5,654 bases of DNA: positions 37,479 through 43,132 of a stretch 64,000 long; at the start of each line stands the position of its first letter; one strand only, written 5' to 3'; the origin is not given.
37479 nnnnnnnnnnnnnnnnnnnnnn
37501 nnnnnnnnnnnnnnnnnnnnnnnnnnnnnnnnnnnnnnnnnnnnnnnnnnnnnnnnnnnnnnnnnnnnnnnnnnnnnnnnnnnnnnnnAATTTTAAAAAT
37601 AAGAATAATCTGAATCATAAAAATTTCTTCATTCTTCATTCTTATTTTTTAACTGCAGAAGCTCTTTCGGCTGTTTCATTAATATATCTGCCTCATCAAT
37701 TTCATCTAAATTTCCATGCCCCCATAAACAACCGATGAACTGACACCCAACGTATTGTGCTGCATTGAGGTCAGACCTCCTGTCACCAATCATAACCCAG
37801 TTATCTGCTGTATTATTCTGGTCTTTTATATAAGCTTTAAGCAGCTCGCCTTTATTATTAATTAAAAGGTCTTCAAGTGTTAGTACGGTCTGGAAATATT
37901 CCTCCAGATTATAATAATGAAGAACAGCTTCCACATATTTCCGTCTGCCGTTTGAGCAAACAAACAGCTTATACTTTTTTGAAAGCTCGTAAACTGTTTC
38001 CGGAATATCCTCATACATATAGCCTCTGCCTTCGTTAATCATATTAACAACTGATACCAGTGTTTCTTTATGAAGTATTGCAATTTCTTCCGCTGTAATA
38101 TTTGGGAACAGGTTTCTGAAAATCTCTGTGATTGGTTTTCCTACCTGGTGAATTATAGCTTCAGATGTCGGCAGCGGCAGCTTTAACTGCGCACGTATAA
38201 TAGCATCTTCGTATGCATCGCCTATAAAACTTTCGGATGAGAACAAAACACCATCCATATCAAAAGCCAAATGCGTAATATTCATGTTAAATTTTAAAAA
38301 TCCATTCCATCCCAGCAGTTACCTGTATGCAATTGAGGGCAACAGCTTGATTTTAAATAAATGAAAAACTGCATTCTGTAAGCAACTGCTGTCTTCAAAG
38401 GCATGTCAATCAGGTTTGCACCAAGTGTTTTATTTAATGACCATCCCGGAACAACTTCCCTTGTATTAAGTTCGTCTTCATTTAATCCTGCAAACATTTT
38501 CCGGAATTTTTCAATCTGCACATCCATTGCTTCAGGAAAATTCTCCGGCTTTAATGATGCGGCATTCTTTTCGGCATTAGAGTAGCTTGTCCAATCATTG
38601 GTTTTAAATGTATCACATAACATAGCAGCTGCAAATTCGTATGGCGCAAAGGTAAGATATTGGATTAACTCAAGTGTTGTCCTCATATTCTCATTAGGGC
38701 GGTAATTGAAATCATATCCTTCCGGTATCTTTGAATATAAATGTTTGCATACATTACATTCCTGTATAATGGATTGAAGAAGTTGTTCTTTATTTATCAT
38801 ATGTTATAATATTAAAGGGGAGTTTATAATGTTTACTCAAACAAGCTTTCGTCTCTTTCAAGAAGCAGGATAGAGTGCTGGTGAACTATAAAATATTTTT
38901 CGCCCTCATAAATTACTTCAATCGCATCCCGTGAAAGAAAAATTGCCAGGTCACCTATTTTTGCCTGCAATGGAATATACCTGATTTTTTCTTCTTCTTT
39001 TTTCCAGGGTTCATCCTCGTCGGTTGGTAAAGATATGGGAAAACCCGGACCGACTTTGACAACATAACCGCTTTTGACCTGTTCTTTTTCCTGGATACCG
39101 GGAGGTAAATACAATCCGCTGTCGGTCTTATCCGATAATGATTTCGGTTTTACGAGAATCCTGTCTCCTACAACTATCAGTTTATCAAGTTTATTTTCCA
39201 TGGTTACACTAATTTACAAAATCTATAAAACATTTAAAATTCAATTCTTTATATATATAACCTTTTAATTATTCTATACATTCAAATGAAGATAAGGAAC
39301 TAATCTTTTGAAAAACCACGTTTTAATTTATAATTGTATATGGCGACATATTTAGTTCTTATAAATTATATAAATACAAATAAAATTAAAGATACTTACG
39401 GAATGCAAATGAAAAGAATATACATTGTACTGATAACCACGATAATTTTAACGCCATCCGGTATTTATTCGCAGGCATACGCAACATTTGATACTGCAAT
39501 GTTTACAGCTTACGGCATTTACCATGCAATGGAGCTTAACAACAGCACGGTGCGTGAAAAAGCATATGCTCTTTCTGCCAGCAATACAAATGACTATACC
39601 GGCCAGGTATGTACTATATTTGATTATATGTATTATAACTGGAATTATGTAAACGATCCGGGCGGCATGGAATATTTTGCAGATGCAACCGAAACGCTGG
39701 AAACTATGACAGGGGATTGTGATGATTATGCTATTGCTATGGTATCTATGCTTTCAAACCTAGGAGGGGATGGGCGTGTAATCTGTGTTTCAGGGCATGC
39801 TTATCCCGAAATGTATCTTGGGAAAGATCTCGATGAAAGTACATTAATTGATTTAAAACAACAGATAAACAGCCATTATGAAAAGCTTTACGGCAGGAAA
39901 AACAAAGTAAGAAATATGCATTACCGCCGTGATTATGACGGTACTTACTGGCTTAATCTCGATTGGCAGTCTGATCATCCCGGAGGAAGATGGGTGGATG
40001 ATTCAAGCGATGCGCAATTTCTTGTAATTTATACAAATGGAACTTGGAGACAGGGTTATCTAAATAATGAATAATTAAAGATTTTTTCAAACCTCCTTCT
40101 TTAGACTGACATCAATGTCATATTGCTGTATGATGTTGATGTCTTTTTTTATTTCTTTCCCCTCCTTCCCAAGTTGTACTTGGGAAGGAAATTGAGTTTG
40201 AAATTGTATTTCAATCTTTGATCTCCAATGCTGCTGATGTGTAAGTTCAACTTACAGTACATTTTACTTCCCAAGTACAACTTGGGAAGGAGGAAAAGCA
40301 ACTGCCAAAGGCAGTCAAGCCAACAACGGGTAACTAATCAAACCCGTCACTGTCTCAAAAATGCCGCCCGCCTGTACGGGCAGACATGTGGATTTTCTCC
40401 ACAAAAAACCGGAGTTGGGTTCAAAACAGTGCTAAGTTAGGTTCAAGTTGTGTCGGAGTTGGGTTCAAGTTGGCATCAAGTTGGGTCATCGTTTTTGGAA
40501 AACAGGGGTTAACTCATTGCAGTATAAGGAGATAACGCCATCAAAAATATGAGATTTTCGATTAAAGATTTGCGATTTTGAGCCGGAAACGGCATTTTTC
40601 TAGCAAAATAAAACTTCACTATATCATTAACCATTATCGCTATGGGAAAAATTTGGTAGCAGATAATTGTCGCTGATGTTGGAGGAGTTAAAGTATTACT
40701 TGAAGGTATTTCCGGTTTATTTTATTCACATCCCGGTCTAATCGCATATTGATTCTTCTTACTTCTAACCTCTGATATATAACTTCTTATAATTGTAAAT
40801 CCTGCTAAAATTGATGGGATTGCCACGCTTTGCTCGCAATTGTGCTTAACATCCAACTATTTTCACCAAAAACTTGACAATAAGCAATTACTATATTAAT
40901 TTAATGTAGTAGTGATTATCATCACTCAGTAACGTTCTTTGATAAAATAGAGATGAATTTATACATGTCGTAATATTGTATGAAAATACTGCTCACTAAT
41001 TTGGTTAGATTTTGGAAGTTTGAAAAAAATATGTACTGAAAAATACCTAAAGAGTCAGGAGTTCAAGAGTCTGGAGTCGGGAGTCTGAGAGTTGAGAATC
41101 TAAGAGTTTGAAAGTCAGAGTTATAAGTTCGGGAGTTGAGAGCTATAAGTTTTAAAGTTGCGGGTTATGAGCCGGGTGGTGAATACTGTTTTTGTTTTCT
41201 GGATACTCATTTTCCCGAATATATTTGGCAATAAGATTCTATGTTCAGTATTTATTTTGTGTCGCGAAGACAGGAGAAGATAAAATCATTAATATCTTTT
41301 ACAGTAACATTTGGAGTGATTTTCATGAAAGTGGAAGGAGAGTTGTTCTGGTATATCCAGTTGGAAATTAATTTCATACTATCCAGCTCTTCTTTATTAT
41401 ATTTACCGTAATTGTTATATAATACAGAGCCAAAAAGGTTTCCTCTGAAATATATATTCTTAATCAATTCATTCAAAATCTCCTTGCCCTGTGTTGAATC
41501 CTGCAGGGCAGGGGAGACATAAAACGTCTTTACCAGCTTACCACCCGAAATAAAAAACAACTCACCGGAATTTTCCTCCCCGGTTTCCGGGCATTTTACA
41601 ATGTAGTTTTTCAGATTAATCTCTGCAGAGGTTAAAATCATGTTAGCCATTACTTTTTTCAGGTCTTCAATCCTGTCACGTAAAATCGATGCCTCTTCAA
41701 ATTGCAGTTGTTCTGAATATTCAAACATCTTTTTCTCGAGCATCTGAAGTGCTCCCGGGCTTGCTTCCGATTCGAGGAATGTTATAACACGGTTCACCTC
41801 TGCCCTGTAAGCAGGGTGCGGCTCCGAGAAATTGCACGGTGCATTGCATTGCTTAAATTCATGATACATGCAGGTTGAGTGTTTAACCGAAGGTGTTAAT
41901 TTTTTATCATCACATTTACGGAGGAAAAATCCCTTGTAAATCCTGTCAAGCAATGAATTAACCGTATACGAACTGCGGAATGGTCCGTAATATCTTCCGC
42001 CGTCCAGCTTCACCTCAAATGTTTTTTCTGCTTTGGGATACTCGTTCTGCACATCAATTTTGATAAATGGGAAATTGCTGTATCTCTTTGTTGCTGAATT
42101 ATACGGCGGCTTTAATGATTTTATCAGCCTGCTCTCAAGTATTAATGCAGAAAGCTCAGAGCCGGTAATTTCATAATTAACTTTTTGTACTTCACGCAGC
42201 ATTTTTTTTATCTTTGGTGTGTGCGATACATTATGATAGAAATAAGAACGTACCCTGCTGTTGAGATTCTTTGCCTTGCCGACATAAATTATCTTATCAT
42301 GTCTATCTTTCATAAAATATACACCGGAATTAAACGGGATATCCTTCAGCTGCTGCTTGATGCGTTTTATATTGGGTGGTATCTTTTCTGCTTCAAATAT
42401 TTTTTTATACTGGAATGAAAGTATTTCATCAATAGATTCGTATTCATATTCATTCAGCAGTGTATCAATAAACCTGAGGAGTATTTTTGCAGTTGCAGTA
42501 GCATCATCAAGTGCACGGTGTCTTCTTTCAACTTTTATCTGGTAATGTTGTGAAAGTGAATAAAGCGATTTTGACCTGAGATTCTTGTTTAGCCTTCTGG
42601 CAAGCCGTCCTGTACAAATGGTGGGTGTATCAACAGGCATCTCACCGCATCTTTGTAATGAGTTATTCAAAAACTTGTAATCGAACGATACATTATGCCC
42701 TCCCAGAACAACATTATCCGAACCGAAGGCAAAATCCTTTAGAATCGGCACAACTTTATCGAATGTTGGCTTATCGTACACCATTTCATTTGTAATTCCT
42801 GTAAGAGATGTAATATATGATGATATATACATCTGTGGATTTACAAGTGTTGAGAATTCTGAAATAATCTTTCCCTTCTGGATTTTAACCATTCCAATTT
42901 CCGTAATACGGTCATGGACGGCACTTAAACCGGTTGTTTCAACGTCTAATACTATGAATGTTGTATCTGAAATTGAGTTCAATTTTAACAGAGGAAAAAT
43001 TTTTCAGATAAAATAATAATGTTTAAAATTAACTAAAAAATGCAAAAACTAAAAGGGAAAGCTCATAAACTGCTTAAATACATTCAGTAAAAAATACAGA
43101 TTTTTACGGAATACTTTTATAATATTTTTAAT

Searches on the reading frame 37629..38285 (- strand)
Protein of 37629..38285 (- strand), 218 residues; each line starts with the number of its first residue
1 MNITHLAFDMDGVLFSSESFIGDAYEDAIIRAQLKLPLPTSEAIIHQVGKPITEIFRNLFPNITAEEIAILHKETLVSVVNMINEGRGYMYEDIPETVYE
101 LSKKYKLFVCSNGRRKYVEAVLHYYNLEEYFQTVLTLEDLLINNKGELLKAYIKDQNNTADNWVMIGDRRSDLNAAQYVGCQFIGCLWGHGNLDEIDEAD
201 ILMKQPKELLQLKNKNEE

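Call 16: search_protein_families(library=pfam, proteins=[window:37629-38285:-])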
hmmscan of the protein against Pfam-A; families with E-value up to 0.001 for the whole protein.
window:37629-38285:- (218 aa): 5 families
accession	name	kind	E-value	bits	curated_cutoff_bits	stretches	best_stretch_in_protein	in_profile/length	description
PF13419.12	HAD_2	-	6.7e-24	85.4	23.8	1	8-185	3-177/178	Haloacid dehalogenase-like hydrolase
PF00702.32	Hydrolase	-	1.7e-16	61.6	26.4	1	4-180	2-191/191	haloacid dehalogenase-like hydrolase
PF12710.13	HAD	-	3.2e-06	28.2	27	1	7-176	2-188/189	haloacid dehalogenase-like hydrolase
PF13242.12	Hydrolase_like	-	6.4e-06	26.4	22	1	149-198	10-60/75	HAD-hyrolase-like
PF03031.24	NIF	-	0.00054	20.1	21.8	0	97-169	46-117/160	NLI interacting factor-like phosphatase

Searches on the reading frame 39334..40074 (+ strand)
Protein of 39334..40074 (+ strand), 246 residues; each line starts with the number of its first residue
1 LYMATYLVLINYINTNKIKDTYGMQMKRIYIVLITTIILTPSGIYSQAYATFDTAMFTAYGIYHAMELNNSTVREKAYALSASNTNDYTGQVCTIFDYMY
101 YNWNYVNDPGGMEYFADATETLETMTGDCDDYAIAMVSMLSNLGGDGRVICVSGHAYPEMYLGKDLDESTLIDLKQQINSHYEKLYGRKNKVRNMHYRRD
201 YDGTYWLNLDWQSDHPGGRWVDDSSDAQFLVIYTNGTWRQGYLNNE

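Call 16: search_protein_families(library=pfam, proteins=[window:39334-40074:+])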
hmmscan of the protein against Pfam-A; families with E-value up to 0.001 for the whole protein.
window:39334-40074:+ (246 aa): 1 family
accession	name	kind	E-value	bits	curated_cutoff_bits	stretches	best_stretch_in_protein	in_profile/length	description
PF01841.26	Transglut_core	-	2.2e-07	31.5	23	1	79-162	6-98/108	Transglutaminase-like superfamily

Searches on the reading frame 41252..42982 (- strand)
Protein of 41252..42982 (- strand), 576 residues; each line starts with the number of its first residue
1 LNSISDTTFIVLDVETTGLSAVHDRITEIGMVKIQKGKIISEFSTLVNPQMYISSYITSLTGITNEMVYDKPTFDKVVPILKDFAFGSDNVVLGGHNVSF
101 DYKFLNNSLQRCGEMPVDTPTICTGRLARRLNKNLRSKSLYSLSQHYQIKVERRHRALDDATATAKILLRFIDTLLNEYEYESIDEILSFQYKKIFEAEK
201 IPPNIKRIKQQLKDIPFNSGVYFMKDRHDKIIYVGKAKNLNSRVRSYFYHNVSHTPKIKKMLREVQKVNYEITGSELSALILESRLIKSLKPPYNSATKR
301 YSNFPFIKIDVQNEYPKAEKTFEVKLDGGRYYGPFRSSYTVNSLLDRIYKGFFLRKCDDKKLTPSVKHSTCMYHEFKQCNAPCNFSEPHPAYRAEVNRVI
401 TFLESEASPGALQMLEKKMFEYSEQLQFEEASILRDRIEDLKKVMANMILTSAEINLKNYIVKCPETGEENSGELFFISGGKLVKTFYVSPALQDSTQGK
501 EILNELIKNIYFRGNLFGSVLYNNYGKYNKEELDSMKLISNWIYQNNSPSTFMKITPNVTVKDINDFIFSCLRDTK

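Call 16: search_protein_families(library=pfam, proteins=[window:41252-42982:-])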
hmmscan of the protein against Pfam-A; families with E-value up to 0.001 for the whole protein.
window:41252-42982:- (576 aa): 6 families
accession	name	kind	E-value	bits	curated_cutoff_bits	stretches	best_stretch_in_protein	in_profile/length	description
PF00929.31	RNase_T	-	2.2e-36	126.3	24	1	10-168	1-164/164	Exonuclease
PF01541.30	GIY-YIG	-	5.2e-10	39.9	22.6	1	219-295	2-78/78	GIY-YIG catalytic domain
PF02151.25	UVR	-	1.3e-07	31.5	21.5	1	415-443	7-35/36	UvrB/uvrC motif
PF16473.11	Rv2179c-like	-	1.9e-07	31.4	27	1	10-168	3-173/177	3'-5' exoribonuclease Rv2179c-like domain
PF21762.3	DEDDh_C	-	9.2e-06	26.4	27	1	88-170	105-187/188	DNA polymerase III subunit epsilon-like, C-terminal domain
PF20815.3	GIY_YIG_2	-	9.8e-05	22.8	22.4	0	211-251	12-55/153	GIY-YIG catalytic domain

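Call 103: find_homologous_proteins(query=window:41252-42982:-, max_evalue=1e-80)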
Query window:41252-42982:- (576 aa): 547 proteins with E <= 1e-80 among 8000 candidates; the best 120 are listed.
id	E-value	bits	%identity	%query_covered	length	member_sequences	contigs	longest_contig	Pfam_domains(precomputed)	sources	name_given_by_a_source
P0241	0.0e+0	1297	100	100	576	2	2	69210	PF00929.32,PF27096.1,PF02151.26,PF01541.31,PF16473.12,PF21762.4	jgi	-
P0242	0.0e+0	1125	86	99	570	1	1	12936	PF00929.32,PF27096.1,PF02151.26,PF01541.31,PF16473.12,PF21762.4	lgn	-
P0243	0.0e+0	1054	81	99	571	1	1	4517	PF00929.32,PF27096.1,PF02151.26,PF01541.31,PF16473.12,PF21762.4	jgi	jgi:DNA polymerase-3 subunit epsilon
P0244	7.6e-279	944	75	97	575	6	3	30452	PF00929.32,PF27096.1,PF02151.26,PF01541.31,PF16473.12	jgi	jgi:DNA polymerase-3 subunit epsilon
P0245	3.4e-229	780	62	98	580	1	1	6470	PF00929.32,PF27096.1,PF02151.26,PF01541.31,PF16473.12,PF21762.4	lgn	-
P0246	1.7e-228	778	61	98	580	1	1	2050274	PF00929.32,PF27096.1,PF02151.26,PF01541.31,PF16473.12,PF21762.4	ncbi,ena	-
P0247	2.0e-228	777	61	98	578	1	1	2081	PF00929.32,PF27096.1,PF02151.26,PF01541.31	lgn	-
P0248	2.1e-228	777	61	98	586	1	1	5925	PF00929.32,PF27096.1,PF02151.26,PF01541.31,PF16473.12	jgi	jgi:DNA polymerase-3 subunit epsilon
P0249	6.6e-228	776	61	98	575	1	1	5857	PF00929.32,PF27096.1,PF02151.26,PF01541.31,PF16473.12,PF21762.4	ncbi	-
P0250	6.6e-228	776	61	99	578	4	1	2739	PF00929.32,PF27096.1,PF02151.26,PF01541.31,PF21762.4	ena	-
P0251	1.2e-227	775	61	98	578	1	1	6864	PF00929.32,PF27096.1,PF02151.26,PF01541.31,PF16473.12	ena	-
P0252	2.5e-227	774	60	98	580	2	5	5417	PF00929.32,PF27096.1,PF02151.26,PF01541.31,PF16473.12,PF21762.4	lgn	-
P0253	3.3e-226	770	61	98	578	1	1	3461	PF00929.32,PF27096.1,PF02151.26,PF01541.31,PF16473.12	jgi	jgi:DNA polymerase-3 subunit epsilon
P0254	1.8e-225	768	62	98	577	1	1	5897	PF00929.32,PF27096.1,PF02151.26,PF01541.31,PF16473.12,PF21762.4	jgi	jgi:DNA polymerase-3 subunit epsilon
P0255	3.2e-225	767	61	98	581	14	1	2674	PF00929.32,PF27096.1,PF02151.26,PF01541.31,PF16473.12,PF21762.4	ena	-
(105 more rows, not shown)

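Call 104: find_encoding_contigs(protein=P0242, flank=10000, max_places=2)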
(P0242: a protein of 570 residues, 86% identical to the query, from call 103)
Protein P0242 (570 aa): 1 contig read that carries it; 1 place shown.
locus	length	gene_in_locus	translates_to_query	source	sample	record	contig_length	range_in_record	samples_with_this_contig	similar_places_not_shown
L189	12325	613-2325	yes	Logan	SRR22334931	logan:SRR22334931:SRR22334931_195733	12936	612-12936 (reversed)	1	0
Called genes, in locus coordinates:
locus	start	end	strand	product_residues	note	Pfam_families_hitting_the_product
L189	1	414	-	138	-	?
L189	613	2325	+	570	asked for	PF00929:RNase_T, PF16473:Rv2179c-like, PF21762:DEDDh_C (faint), PF01541:GIY-YIG, PF27096:UvrC_M, PF02151:UVR (weak)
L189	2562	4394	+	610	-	PF05935:Arylsulfotrans, PF14269:Arylsulfotran_2, PF18962:Por_Secre_tail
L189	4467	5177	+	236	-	PF00702:Hydrolase, PF13419:HAD_2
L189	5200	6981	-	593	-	PF07676:PD40, PF00691:OmpA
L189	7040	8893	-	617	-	PF07676:PD40, PF00691:OmpA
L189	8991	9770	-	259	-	PF22435:MRM3-like_sub_bind, PF08032:SpoU_sub_bind, PF00588:SpoU_methylase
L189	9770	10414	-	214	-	PF01227:GTP_cyclohydroI, PF14489:QueF (weak)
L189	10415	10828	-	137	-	PF01242:PTPS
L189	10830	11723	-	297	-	PF01066:CDP-OH_P_transf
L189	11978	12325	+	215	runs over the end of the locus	-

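Call 105: find_encoding_contigs(protein=P0243, flank=10000, max_places=2)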
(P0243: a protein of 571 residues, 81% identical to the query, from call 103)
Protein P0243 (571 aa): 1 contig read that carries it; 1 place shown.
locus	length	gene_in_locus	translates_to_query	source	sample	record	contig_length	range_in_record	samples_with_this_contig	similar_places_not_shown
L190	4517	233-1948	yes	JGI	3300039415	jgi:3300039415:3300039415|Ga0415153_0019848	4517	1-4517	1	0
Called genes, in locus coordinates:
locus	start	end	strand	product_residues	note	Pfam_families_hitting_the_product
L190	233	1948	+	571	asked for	PF00929:RNase_T, PF16473:Rv2179c-like (weak), PF21762:DEDDh_C (faint), PF01541:GIY-YIG, PF27096:UvrC_M, PF02151:UVR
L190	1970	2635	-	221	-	PF01841:Transglut_core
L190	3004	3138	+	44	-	-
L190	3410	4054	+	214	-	PF00702:Hydrolase, PF12710:HAD (weak), PF13419:HAD_2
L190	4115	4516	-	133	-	?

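Call 106: find_encoding_contigs(protein=P0244, flank=10000, max_places=3)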
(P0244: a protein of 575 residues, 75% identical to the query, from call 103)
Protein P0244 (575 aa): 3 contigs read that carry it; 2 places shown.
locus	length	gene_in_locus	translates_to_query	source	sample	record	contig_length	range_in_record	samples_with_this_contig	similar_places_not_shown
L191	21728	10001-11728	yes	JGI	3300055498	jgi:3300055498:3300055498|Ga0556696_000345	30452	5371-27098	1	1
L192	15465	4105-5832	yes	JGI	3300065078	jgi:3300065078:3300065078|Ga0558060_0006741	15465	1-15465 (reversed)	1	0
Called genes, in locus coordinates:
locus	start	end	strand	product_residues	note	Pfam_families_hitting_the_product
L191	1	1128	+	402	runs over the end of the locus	PF00579:tRNA-synt_1b, PF22421:SYY_C-terminal, PF13275:S4_2 (weak), PF01479:S4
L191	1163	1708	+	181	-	PF01862:PvlArgDC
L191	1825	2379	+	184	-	PF04263:TPK_catalytic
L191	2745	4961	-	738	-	PF13567:DUF4131, PF03772:Competence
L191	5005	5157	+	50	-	-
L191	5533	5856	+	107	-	PF07883:Cupin_2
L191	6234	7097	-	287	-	PF01488:Shikimate_DH (weak), PF02826:2-Hacid_dh_C (weak), PF03446:NAD_binding_2, PF03807:F420_oxidored, PF14833:NAD_binding_11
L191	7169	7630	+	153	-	PF05163:DinB (weak), PF12867:DinB_2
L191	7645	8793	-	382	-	PF13784:Fic_N, PF02661:Fic, PF11972:HTH_13 (weak)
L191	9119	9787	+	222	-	PF01841:Transglut_core (weak)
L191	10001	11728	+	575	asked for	PF00929:RNase_T, PF16473:Rv2179c-like (faint), PF01541:GIY-YIG, PF27096:UvrC_M, PF02151:UVR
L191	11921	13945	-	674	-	PF13088:BNR_2 (faint), PF02012:BNR (faint), PF13860:FlgD_ig (faint), PF18962:Por_Secre_tail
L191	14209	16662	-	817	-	PF24883:NPHP3_N (weak), PF25873:WHD_MalT, PF07719:TPR_2 (faint), PF13181:TPR_8 (faint), PF13428:TPR_14 (faint), PF13432:TPR_16 (faint), PF13424:TPR_12 (weak), PF00515:TPR_1 (weak)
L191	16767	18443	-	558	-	PF06739:SBBP (faint), PF18962:Por_Secre_tail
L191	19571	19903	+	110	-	-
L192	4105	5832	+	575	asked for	PF00929:RNase_T, PF16473:Rv2179c-like (faint), PF01541:GIY-YIG, PF27096:UvrC_M, PF02151:UVR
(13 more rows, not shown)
